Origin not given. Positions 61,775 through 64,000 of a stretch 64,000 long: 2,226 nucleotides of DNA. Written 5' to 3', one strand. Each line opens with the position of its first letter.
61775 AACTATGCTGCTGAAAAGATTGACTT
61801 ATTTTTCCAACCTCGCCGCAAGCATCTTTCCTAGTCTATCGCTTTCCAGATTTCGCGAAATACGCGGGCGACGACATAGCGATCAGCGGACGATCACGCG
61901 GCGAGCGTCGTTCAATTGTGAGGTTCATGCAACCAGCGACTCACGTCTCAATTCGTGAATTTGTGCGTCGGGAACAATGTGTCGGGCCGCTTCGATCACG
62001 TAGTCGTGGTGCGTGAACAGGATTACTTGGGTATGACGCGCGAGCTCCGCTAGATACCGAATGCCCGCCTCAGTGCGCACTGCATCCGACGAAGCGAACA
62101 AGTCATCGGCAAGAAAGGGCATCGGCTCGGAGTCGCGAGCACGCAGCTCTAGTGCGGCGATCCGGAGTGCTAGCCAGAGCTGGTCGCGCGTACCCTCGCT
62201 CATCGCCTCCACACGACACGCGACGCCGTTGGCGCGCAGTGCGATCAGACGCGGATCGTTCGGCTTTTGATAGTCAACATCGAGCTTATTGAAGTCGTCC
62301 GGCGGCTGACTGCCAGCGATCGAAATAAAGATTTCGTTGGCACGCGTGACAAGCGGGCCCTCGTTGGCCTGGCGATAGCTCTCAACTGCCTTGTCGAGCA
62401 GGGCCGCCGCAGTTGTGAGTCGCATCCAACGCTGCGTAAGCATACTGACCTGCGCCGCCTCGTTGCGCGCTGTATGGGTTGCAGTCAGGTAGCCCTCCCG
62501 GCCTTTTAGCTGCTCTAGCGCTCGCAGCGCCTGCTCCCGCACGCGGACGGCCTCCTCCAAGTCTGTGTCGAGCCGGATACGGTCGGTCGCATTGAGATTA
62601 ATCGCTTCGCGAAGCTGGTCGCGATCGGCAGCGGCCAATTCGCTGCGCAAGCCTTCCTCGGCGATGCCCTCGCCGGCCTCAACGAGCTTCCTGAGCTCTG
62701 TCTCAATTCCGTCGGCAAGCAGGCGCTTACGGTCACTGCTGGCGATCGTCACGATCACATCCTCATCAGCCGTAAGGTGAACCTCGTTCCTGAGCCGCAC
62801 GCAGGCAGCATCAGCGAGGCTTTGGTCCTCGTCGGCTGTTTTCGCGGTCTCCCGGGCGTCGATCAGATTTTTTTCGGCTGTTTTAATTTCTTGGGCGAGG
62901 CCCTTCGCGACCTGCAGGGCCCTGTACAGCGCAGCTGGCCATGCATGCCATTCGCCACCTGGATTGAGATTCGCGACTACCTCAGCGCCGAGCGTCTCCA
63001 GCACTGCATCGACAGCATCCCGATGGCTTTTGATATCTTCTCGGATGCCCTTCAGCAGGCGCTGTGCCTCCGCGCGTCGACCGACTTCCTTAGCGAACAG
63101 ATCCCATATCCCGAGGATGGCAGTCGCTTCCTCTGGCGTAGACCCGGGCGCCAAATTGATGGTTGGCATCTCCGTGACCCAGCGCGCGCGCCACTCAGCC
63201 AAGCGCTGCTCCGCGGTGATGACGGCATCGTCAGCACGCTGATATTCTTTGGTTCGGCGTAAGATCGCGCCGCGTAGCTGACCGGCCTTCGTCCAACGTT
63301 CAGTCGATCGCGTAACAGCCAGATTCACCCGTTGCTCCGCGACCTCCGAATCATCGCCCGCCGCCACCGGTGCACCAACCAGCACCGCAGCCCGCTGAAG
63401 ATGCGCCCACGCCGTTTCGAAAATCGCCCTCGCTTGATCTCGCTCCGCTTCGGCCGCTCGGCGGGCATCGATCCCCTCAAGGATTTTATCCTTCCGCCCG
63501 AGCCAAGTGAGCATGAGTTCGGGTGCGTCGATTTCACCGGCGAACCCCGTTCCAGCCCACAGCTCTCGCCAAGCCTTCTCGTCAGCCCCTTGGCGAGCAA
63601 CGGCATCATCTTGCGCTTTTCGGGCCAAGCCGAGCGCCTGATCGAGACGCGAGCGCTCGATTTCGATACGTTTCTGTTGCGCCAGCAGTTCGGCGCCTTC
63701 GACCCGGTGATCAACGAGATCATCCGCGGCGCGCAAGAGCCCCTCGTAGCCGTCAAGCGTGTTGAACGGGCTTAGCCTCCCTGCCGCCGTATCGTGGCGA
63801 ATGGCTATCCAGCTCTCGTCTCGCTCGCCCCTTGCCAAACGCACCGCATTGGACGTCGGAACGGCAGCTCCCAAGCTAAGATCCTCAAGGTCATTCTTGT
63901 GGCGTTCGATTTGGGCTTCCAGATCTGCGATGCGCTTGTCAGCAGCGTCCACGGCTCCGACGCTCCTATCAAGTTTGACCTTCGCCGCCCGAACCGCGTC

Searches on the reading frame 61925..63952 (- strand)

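Call 11: search_protein_families(library=pfam, proteins=[window:61925-63952:-], max_evalue=0.001)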
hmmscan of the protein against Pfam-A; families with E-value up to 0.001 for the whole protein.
window:61925-63952:- (675 aa): 1 family
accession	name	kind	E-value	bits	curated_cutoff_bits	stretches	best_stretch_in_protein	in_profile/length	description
PF02463.25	SMC_N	-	9.5e-05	22.4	40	1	345-660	135-209/220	RecF/RecN/SMC N terminal domain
